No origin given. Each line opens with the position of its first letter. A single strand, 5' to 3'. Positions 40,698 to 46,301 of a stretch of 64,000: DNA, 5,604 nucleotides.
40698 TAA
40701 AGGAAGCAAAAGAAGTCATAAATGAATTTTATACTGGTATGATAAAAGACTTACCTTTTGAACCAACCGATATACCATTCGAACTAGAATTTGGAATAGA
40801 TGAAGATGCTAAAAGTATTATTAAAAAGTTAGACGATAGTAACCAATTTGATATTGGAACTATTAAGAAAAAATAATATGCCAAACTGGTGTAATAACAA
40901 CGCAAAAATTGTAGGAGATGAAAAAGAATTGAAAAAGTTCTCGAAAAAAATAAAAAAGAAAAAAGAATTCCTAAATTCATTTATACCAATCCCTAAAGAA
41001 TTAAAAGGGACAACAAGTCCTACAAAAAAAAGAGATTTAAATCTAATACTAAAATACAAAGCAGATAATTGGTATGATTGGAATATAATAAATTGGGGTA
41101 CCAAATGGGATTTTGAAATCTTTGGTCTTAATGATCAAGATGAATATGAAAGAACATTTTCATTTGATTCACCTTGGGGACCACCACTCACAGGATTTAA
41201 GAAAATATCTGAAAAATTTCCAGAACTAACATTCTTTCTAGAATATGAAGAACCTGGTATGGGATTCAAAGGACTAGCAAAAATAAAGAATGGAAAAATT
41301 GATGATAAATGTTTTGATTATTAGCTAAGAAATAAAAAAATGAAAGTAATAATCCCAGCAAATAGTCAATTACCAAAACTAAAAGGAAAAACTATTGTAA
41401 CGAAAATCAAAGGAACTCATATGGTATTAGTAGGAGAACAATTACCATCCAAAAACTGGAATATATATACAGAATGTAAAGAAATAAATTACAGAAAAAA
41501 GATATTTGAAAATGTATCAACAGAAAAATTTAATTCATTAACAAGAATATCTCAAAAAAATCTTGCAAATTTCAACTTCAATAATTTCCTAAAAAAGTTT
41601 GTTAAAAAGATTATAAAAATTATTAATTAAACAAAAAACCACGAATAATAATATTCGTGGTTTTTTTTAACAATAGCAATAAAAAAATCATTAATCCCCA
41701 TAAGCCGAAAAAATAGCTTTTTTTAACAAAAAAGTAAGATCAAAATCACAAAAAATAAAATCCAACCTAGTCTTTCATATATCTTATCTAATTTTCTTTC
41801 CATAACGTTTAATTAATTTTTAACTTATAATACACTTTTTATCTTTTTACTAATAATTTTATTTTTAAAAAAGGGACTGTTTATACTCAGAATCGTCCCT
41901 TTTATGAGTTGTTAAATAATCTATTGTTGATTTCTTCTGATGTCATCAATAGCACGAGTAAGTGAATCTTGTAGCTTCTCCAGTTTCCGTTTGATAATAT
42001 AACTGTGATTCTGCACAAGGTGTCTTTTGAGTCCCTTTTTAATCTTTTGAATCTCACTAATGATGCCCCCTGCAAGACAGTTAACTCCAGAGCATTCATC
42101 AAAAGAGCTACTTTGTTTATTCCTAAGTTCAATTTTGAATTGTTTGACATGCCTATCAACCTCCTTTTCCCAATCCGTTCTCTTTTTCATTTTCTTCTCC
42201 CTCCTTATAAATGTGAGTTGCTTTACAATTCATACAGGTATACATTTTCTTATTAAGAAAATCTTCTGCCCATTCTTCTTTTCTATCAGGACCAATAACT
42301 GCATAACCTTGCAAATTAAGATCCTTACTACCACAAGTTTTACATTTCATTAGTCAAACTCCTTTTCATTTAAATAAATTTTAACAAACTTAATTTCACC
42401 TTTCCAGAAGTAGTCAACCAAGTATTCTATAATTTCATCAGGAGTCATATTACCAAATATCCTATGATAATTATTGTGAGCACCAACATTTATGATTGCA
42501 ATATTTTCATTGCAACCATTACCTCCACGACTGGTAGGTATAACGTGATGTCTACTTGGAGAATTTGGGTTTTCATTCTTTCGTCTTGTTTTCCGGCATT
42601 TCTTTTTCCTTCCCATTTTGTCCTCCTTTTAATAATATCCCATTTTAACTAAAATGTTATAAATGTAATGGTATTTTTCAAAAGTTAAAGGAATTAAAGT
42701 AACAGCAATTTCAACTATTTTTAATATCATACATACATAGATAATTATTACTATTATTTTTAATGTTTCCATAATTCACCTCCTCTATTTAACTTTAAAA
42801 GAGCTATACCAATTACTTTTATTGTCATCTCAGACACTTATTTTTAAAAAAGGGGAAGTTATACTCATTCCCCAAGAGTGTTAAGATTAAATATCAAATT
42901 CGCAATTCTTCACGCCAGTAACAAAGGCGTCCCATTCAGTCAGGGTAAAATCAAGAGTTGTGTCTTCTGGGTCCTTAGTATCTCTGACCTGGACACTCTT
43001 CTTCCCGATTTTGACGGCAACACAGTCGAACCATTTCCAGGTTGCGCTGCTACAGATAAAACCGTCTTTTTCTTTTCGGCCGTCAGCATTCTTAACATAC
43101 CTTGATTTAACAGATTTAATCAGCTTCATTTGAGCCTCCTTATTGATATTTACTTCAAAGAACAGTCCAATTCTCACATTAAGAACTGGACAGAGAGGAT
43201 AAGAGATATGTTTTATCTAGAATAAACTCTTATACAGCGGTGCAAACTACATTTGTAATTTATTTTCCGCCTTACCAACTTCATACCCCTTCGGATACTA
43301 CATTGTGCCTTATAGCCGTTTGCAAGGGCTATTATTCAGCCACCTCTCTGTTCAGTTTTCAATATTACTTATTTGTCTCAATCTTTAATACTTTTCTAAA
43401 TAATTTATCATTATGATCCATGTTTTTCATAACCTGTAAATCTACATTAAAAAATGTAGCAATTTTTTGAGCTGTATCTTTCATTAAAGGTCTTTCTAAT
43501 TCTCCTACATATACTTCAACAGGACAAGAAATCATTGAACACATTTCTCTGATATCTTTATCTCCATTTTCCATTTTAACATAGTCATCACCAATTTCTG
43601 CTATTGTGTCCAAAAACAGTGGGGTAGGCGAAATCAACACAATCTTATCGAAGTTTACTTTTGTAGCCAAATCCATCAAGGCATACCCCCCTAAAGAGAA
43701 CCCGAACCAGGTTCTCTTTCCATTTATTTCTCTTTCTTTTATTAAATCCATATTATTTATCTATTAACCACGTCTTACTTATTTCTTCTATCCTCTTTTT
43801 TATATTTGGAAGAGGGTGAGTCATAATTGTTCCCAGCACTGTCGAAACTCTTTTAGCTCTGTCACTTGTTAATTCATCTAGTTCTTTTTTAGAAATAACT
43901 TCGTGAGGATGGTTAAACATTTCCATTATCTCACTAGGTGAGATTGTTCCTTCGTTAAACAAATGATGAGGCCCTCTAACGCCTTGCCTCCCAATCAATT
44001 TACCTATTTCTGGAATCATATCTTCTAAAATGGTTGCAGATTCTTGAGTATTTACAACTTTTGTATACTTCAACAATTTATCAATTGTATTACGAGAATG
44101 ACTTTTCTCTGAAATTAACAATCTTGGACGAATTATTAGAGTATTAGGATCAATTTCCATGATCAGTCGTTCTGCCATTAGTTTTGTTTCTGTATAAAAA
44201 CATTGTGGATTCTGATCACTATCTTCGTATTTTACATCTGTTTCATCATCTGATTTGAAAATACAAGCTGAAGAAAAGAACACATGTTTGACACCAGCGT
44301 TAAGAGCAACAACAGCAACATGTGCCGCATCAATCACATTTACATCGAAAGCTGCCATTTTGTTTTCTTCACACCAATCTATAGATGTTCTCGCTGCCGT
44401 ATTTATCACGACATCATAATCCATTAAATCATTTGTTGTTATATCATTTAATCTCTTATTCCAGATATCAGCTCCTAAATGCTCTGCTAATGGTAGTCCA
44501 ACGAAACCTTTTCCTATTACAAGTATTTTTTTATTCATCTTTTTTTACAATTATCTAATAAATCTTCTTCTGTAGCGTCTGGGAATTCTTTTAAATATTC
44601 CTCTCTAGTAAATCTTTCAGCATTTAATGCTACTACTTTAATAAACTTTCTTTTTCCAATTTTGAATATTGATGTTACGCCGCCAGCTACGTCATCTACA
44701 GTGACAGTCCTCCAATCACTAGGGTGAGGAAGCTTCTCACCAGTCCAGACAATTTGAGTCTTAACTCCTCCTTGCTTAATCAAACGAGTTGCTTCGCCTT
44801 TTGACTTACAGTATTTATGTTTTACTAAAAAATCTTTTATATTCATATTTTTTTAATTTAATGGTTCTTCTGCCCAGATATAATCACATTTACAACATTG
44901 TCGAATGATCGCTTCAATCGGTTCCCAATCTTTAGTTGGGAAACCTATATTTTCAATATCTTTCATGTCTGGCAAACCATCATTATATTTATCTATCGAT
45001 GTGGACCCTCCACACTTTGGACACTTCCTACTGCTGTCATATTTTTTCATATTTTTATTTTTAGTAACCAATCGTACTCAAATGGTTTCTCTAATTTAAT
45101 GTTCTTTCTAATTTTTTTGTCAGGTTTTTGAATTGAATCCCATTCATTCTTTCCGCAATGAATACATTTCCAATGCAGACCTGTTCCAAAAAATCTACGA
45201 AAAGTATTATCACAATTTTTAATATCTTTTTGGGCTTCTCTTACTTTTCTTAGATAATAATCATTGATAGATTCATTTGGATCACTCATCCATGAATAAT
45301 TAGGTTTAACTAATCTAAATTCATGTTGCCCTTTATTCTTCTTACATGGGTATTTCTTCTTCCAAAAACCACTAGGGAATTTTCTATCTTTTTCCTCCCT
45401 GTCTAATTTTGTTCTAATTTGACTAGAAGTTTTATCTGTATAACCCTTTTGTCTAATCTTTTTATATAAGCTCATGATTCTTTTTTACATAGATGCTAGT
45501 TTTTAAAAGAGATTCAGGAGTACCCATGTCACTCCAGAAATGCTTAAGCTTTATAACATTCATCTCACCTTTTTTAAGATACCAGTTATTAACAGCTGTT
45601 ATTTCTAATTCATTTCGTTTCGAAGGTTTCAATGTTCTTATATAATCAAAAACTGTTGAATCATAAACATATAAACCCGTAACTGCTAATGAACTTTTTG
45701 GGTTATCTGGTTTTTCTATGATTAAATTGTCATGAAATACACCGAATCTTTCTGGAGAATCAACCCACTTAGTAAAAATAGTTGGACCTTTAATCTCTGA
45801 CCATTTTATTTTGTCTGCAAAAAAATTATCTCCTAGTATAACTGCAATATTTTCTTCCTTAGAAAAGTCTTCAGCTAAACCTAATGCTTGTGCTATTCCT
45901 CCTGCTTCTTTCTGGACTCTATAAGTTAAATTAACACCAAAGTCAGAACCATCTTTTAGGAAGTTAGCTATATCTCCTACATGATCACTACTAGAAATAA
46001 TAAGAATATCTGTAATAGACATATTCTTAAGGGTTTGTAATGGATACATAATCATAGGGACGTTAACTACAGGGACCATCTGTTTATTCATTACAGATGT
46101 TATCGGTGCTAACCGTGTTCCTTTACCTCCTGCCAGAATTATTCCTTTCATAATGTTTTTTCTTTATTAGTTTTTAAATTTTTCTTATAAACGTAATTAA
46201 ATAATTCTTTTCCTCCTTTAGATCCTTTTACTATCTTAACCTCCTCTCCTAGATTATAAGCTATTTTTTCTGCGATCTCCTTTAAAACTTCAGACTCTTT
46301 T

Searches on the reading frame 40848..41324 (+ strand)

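Call 87: search_protein_families(library=pfam, proteins=[window:40848-41324:+], max_evalue=0.001)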
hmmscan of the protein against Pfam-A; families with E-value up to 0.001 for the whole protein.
window:40848-41324:+ (158 aa): 1 family
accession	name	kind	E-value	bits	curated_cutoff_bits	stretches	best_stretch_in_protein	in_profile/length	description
PF18406.6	DUF1281_C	-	6.4e-12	45.7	22.8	1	95-153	7-65/88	Ferredoxin-like domain in Api92-like protein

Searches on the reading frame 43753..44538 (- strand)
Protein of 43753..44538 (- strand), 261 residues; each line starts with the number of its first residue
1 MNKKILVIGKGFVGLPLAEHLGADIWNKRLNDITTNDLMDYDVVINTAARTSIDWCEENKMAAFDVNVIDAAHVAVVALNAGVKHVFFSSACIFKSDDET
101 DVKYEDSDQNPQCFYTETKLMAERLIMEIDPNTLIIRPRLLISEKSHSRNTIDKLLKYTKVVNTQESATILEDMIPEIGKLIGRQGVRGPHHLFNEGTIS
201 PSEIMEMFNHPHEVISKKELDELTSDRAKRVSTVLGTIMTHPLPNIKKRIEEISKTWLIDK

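Call 87: search_protein_families(library=pfam, proteins=[window:43753-44538:-], max_evalue=0.001)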
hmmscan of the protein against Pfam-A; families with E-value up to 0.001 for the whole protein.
window:43753-44538:- (261 aa): 5 families
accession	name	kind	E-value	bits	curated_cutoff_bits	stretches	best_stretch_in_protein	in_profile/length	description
PF04321.23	RmlD_sub_bind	-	2.6e-18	66.5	27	1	39-159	50-167/287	RmlD substrate binding domain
PF01370.27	Epimerase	-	1.9e-11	44.3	20.9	1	24-145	49-176/240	NAD dependent epimerase/dehydratase family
PF07993.18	NAD_binding_4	-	2.5e-05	24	20.1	1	40-147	88-213/258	Male sterility protein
PF02719.21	Polysacc_synt_2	-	4e-05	23.4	20.2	1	39-90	76-127/293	Polysaccharide biosynthesis protein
PF01073.25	3Beta_HSD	-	0.00051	19.6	22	1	35-129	61-160/280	3-beta hydroxysteroid dehydrogenase/isomerase family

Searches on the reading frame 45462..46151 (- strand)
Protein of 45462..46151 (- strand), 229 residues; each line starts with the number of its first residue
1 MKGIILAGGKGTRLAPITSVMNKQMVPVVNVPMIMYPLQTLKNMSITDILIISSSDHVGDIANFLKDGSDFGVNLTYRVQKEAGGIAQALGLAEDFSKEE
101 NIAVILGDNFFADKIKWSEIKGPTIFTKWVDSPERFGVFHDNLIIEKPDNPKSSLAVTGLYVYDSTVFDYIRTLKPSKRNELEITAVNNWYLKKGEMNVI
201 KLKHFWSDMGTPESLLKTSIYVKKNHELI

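Call 87: search_protein_families(library=pfam, proteins=[window:45462-46151:-], max_evalue=0.001)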
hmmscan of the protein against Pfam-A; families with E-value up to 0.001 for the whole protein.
window:45462-46151:- (229 aa): 2 families
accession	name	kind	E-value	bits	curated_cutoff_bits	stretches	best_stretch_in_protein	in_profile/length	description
PF00483.29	NTP_transferase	-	7.3e-50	170.3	21.2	1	2-220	1-240/245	Nucleotidyl transferase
PF12804.13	NTP_transf_3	-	7e-09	36.5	27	1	3-112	1-99/160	MobA-like NTP transferase domain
